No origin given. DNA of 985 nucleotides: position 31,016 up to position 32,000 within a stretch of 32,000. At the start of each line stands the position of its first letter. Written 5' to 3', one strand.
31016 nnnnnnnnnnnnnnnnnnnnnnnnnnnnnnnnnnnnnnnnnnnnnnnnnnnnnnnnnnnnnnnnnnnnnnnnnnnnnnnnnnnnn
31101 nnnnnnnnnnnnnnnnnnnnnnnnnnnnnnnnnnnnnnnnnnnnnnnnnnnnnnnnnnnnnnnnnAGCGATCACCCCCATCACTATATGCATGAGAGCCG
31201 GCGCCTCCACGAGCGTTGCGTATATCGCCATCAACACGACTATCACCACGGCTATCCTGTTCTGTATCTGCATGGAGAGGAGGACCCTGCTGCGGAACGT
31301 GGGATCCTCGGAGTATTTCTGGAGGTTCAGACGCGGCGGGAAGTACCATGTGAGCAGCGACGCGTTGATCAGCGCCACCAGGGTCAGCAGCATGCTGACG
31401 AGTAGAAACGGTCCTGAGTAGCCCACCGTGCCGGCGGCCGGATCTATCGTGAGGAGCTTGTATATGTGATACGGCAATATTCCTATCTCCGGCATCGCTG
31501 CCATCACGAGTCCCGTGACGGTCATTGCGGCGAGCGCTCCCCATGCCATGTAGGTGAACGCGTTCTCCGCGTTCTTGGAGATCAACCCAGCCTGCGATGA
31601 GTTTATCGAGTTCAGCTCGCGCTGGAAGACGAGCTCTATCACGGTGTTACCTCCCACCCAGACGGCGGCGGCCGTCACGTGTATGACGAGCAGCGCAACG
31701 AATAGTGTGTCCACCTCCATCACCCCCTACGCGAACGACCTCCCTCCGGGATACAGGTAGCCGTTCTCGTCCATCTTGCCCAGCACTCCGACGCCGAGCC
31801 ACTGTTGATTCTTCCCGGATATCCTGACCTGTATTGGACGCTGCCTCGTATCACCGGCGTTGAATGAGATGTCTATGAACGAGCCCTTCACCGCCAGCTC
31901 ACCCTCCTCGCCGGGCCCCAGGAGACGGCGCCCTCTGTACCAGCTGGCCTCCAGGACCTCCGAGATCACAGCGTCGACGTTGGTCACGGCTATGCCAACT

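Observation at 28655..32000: Translationally coupled module: 4-TM protein / P-loop-less PaaK-like protein / intact PaaK-type ligase / second 4-TM paralogue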

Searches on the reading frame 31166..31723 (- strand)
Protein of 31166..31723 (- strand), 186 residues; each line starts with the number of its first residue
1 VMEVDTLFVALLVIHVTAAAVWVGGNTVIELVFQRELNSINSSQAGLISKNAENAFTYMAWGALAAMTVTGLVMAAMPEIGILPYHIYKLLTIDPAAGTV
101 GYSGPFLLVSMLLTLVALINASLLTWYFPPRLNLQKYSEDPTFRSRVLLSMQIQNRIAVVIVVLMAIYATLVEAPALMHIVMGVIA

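Call 7: search_protein_families(library=pfam, proteins=[window:31166-31723:-], max_evalue=1)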
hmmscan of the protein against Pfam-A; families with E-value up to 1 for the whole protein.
window:31166-31723:- (186 aa): 0 families

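Call 8: search_protein_families(library=ncbifam, proteins=[window:31166-31723:-], max_evalue=1)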
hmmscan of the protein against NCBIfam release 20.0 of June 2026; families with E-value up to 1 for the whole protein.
window:31166-31723:- (186 aa): 2 families
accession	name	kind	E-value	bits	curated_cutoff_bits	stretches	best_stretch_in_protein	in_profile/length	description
NF033486.1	harvest_ssl1498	equivalog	0.29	11.1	45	1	52-76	25-49/53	photosystem II assembly protein Psb34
NF035925.1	Geo26A_fam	subfamily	0.53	10.1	40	1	33-93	122-183/197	geobacillin-26 family protein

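Call 34: find_homologous_proteins(query=A2, max_evalue=0.01)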
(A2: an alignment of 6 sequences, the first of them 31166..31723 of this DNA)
Query A2 (6 sequences) (186 aa, profile of the alignment): 14 proteins with E <= 0.01 among 8000 candidates.
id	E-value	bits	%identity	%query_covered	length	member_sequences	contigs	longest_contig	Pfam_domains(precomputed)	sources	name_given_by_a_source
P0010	2.5e-105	368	99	98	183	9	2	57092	-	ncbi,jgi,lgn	ncbi:MAG: hypothetical protein ACP5HT_03600 [Conexivisphaera sp.]|jgi:uncharacterized membrane prote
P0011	3.4e-104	364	85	94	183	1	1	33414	-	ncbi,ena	-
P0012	1.9e-103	362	81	97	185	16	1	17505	-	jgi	jgi:putative copper export protein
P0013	1.5e-101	356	84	99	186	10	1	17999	-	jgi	jgi:putative copper export protein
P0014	4.6e-99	348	85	95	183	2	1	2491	-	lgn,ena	-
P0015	7.0e-99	347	81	98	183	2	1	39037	-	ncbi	ncbi:MAG: hypothetical protein ACP5LG_02665 [Conexivisphaera sp.]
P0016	9.4e-73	262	49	91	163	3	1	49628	-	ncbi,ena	-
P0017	1.1e-63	232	71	92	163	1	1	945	PF05425.19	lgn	-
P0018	5.8e-50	188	45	87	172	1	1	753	-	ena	-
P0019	9.9e-23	99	34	93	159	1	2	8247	PF05425.19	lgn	-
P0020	2.2e-4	39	29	71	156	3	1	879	PF05425.19,PF13664.12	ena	-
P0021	1.7e-3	36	36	35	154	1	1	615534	PF05425.19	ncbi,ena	-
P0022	3.3e-3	35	30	83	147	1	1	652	PF05425.19,PF13664.12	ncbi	-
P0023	5.9e-3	34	29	30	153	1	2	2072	PF05425.19,PF13664.12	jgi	jgi:putative copper export protein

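Call 35: find_encoding_contigs(protein=P0016, flank=10000, max_places=2)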
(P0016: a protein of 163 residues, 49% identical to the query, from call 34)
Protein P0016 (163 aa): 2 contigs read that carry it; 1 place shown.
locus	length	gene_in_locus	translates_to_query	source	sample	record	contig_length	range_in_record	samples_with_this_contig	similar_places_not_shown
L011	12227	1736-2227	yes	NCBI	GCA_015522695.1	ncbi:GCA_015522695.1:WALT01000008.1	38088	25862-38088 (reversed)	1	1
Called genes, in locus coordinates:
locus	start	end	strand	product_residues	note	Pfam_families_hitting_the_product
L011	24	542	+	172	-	PF13247:Fer4_11, PF13620:CarboxypepD_reg, PF22904:NOMO1-like_2nd (weak)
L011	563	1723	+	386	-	-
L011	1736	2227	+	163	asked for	-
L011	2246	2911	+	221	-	-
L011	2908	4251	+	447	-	PF00501:AMP-binding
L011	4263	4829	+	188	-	-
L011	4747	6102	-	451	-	PF06779:MFS_4, PF07690:MFS_1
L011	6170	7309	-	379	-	PF00083:Sugar_tr (faint), PF06779:MFS_4, PF07690:MFS_1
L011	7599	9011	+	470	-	PF13433:Peripla_BP_5, PF13458:Peripla_BP_6, PF01094:ANF_receptor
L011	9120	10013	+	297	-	PF02653:BPD_transp_2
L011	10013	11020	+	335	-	PF02653:BPD_transp_2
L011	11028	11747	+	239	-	PF00005:ABC_tran, PF13304:AAA_21 (faint), PF12399:BCA_ABC_TP_C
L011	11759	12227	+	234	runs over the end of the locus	PF00005:ABC_tran, PF13304:AAA_21 (weak)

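Call 36: find_encoding_contigs(protein=P0019, flank=10000, max_places=2)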
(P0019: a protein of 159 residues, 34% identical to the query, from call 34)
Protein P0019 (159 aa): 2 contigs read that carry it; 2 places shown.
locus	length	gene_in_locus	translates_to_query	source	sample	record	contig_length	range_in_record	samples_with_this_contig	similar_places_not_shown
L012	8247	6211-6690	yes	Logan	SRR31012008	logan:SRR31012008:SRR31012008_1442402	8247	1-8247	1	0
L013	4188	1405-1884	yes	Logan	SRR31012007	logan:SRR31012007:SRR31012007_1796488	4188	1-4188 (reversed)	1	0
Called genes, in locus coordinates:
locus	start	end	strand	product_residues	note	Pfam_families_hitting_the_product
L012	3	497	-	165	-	?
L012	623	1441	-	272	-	PF00037:Fer4 (faint), PF12797:Fer4_2 (faint), PF25160:LdpA_Fe-S-bd (faint), PF13247:Fer4_11, PF12838:Fer4_7 (weak), PF12837:Fer4_6 (weak), PF13237:Fer4_10 (weak), PF13620:CarboxypepD_reg, +1 more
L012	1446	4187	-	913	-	PF21423:AhtL-like_1st, PF00384:Molybdopterin, PF01568:Molydop_binding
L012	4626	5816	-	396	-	-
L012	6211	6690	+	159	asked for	PF05425:CopD (weak)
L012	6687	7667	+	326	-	-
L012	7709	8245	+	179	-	?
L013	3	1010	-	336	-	?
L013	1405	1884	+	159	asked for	PF05425:CopD (weak)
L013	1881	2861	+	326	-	-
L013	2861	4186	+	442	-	?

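Call 54: search_protein_families(library=ncbifam, proteins=[L012:6687-7664:+, L013:2861-4186:+, L012:4626-5813:-, L012:6211-6687:+, L011:2246-2908:+], max_evalue=1)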
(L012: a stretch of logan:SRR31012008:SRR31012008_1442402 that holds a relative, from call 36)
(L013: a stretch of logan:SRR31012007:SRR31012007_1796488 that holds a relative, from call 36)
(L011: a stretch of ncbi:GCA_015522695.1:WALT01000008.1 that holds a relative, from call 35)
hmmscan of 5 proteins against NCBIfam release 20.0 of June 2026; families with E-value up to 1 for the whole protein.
L012:6687-7664:+ (326 aa): 5 families
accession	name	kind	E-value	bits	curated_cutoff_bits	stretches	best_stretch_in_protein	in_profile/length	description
NF006754.0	PRK09274.1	equivalog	0.043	12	478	1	62-117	16-72/555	fatty acid CoA ligase family protein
NF033470.1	SMR_qac_bcrC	exception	0.056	13.9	225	1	91-142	19-68/114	quaternary ammonium compound efflux SMR transporter BcrC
NF007815.0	PRK10524.1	equivalog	0.076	11.5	955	1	67-118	69-116/629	propionate--CoA ligase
TIGR02188.1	Ac_CoA_lig_AcsA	equivalog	0.12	10.6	724.95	1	64-117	70-120/629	acetate--CoA ligase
NF002937.0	PRK03584.1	subfamily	0.14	10.3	639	1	36-121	69-151/657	acetoacetate--CoA ligase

L013:2861-4186:+ (442 aa): 9 families
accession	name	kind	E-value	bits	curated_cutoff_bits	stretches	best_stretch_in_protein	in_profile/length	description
NF041878.1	paak_haloarch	equivalog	1.3e-30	106.3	700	1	13-418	3-400/427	phenylacetate--CoA ligase PaaK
NF053551.1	FlxY_rubin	equivalog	2.9e-29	102.1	520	1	16-429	2-405/424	flexirubin biosynthesis putative acyl-CoA ligase FlxY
TIGR02155.1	PA_CoA_ligase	equivalog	4.9e-29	101.1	646.3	1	16-441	1-420/422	phenylacetate--CoA ligase PaaK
NF045666.1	DVU1553_fam_AMP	equivalog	6.9e-24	84.5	300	1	14-341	14-325/331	DVU_1553 family AMP-dependent CoA ligase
TIGR03335.1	F390_ftsA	equivalog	9.4e-24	83.9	458.7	1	10-363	1-346/445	coenzyme F390 synthetase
NF041217.1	BagE_FevW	exception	3.6e-11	42.7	800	1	84-428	57-391/424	bagremycin/ferroverdin synthetase BagE/FevW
NF009232.0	PRK12582.1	subfamily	0.0002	19.7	777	1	61-244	185-368/624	acyl-CoA synthetase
NF004837.0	PRK06187.1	subfamily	0.00039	18.8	476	1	92-246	166-310/531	long-chain-fatty-acid--CoA ligase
NF006624.1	PRK09192.1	subfamily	0.23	9.7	600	1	375-430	490-544/567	fatty acyl-AMP ligase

L012:4626-5813:- (395 aa): 9 families
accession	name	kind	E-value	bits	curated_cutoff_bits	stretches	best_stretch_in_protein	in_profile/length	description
NF004837.0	PRK06187.1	subfamily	0.00015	20.2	476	1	263-389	296-418/531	long-chain-fatty-acid--CoA ligase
NF003313.0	PRK04319.1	equivalog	0.00031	19.1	729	1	261-389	335-454/574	acetate--CoA ligase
NF005714.0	PRK07529.1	subfamily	0.00034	19.1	632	1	264-389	349-471/640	acyl-CoA synthetase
NF006181.0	PRK08314.1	subfamily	0.0012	17.2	705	1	273-389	339-448/563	long-chain-fatty-acid--CoA ligase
NF002966.0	PRK03640.1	equivalog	0.0019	16.9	556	1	259-391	260-380/483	o-succinylbenzoate--CoA ligase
NF004114.0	PRK05605.1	equivalog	0.0042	15.5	766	1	292-389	378-465/575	long-chain-fatty-acid--CoA ligase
NF006442.0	PRK08751.1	equivalog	0.0054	15.1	1023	1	296-390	373-456/560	long-chain fatty acid--CoA ligase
NF005220.0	PRK06710.1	equivalog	0.011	13.9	1116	1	299-389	371-449/563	long-chain-fatty-acid--CoA ligase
NF004797.0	PRK06145.1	equivalog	0.2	10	850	1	293-389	308-391/499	acyl-CoA synthetase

L012:6211-6687:+ (159 aa): 2 families
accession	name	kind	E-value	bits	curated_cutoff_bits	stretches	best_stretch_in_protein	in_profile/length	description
NF033808.0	copper_CopD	equivalog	1.9e-05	24.4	195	1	10-133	152-268/295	copper homeostasis membrane protein CopD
TIGR00328.1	flhB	equivalog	0.39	9.8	349.25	1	77-152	75-150/348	flagellar biosynthesis protein FlhB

L011:2246-2908:+ (221 aa): 0 families

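Call 56: search_protein_families(library=pfam, alignment_id=A2, max_evalue=10)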
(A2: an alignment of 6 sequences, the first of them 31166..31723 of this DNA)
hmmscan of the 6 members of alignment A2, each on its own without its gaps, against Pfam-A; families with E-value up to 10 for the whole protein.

A. member 1, window:31166-31723:- (186 aa): 1 family
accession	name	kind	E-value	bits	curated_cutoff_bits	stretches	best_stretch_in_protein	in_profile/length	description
PF05425.18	CopD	-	2.9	8.7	32.1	1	54-166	5-103/105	Copper resistance protein D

B. families by the number of members that match (of 6 scanned): 1 family
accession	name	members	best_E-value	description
PF05425.18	CopD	3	1.7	Copper resistance protein D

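Call 88: predict_structure(alignment_id=A6)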
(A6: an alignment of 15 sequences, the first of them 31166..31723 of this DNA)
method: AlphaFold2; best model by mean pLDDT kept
length: 186 residues; sequences in the alignment: 15
mean_pLDDT: 71.6   pTM: 0.69
mean pLDDT of the five models: 71.6, 71.0, 70.7, 68.7, 68.5
residues with pLDDT >= 90: 6; 70-90: 102; 50-70: 61; < 50: 17
segments of 3 or more residues with pLDDT < 50: 81-85, 92-96, 98-100
pLDDT, mean of each block of 10 residues (from residue 1): 67 87 78 62 58 75 89 73 48 46 72 89 81 67 77 84 81 63 58
secondary structure, 60 per line:
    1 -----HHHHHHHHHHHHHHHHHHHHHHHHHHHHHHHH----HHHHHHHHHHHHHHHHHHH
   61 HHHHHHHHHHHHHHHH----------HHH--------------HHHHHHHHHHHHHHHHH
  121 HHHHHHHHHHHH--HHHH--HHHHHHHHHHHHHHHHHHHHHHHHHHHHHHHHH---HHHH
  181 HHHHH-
elements in order: H6-37 H42-76 H104-132 H135-138 H141-173 H177-185

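Call 92: fold_search(model_id=the predicted structure, library=pdb)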
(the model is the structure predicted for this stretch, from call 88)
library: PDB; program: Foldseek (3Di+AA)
matches with E <= 10: 204; with E <= 0.001: 0
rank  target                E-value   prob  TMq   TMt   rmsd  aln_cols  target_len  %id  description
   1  7x8v_E                1.2e-01  0.99  0.47  0.47   6.7       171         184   14  Cooperative regulation of PBI1 and MAPKs controls WRKY45 transcription factor in rice immunity (released 2022-04-06)
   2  7x8v_A                1.6e-01  0.98  0.47  0.47   6.7       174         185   14  Cooperative regulation of PBI1 and MAPKs controls WRKY45 transcription factor in rice immunity (released 2022-04-06)
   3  8w6f_A                7.9e-01  0.84  0.46  0.51   6.2       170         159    9  Apo structure of HBC binder (released 2024-11-27)
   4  6egc                  7.9e-01  0.80  0.42  0.49   6.1       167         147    9  Single-chain version of 2L4HC2_23 (PDB 5J0K) (released 2019-05-29)
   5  7xge_G                9.5e-01  0.63  0.37  0.40   8.2       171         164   13  Crystal structure of MCL-1 in complex with computationally designed inhibitor protein (released 2022-07-20)
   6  8w6e_A                1.1e+00  0.99  0.64  0.74   3.9       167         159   10  De novo design of HBC599 binder (released 2024-11-27)
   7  7tgh_3C               1.4e+00  0.77  0.48  0.23   8.5       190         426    9  Cryo-EM structure of respiratory super-complex CI+III2 from Tetrahymena thermophila (released 2022-04-06)
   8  7jh6_A                1.4e+00  0.69  0.49  0.51   6.0       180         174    9  De novo designed two-domain di-Zn(II) and porphyrin-binding protein (released 2020-12-09)
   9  7rpr_A                1.4e+00  0.41  0.33  0.39   7.5       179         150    8  Borrelia miyamotoi FbpA complement inhibitory domain (released 2022-04-27)
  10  9n0i_E                1.6e+00  0.63  0.40  0.51   6.0       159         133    9  Crystal structure of KABLE double mutant (Lys14Pro, Leu20Trp) (released 2025-08-20)
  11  2l81_MODEL_1_A        1.6e+00  0.44  0.40  0.41   6.8       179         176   12  Solution NMR Structure of the serine-rich domain of hEF1 (Enhancer of filamentation 1) from Homo sapiens, Nort (released 2011-02-09)
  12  5xua_G                1.7e+00  0.51  0.41  0.51   6.7       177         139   15  The ligand-free dimer of chemoreceptor MCP2201 ligand binding domain (released 2018-06-27)
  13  8gz3_B                1.7e+00  0.35  0.36  0.16   8.5       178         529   13  Structure of human phagocyte NADPH oxidase in the resting state (released 2022-12-21)
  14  8rez_A                1.7e+00  0.13  0.26  0.11  24.1       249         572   12  BmrA E504-apo (released 2025-01-01)
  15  8gym_Qc               1.9e+00  0.33  0.37  0.19  10.3       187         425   11  Cryo-EM structure of Tetrahymena thermophila respiratory mega-complex MC IV2+(I+III2+II)2 (released 2023-06-14)
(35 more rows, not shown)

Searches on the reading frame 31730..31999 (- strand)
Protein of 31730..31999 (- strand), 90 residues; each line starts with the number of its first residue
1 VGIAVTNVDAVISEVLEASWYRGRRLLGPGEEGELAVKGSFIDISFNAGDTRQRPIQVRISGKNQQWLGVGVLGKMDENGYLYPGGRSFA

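Call 7: search_protein_families(library=pfam, proteins=[window:31730-31999:-], max_evalue=1)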
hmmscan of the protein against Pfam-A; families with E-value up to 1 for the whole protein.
window:31730-31999:- (90 aa): 1 family
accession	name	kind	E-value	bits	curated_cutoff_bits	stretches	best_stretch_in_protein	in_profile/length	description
PF09157.17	TruB-C_2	-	0.028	14.8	21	1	57-84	29-53/57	Pseudouridine synthase II TruB, C-terminal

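Call 8: search_protein_families(library=ncbifam, proteins=[window:31730-31999:-], max_evalue=1)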
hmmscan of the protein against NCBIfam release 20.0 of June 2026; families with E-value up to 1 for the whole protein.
window:31730-31999:- (90 aa): 14 families
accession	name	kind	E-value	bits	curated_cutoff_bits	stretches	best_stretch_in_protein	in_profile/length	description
NF006181.0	PRK08314.1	subfamily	8e-05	21.1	705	1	1-83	373-447/563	long-chain-fatty-acid--CoA ligase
NF005714.0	PRK07529.1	subfamily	0.00012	20.5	632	1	28-88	418-475/640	acyl-CoA synthetase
NF045785.1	OlefBLtnSynShew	equivalog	0.0029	16.1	850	1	1-87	355-442/552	olefin beta-lactone synthetase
NF038341.1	ligase_FadD4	exception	0.0057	15.1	850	1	29-87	348-400/506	fatty-acid--CoA ligase FadD4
NF004837.0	PRK06187.1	subfamily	0.0066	14.7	476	1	4-83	349-417/531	long-chain-fatty-acid--CoA ligase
NF005220.0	PRK06710.1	equivalog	0.0072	14.5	1116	1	25-84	396-449/563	long-chain-fatty-acid--CoA ligase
NF002966.0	PRK03640.1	equivalog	0.013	14.2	556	1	29-87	329-381/483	o-succinylbenzoate--CoA ligase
NF006754.0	PRK09274.1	equivalog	0.014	13.6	478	1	1-87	355-442/555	fatty acid CoA ligase family protein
NF009233.0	PRK12583.1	subfamily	0.016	13.6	832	1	27-87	394-449/558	fatty acid CoA ligase family protein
NF005676.0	PRK07470.1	equivalog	0.04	12.5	774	1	26-88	373-429/544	acyl-CoA synthetase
NF005307.0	PRK06839.1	equivalog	0.11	11.1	748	1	27-87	338-392/496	o-succinylbenzoate--CoA ligase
NF005797.0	PRK07638.1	equivalog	0.11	11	518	1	29-87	330-382/487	acyl-CoA synthetase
NF006442.0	PRK08751.1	equivalog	0.11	10.8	1023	1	26-83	402-454/560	long-chain fatty acid--CoA ligase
NF004797.0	PRK06145.1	equivalog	0.22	9.8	850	1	25-85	338-392/499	acyl-CoA synthetase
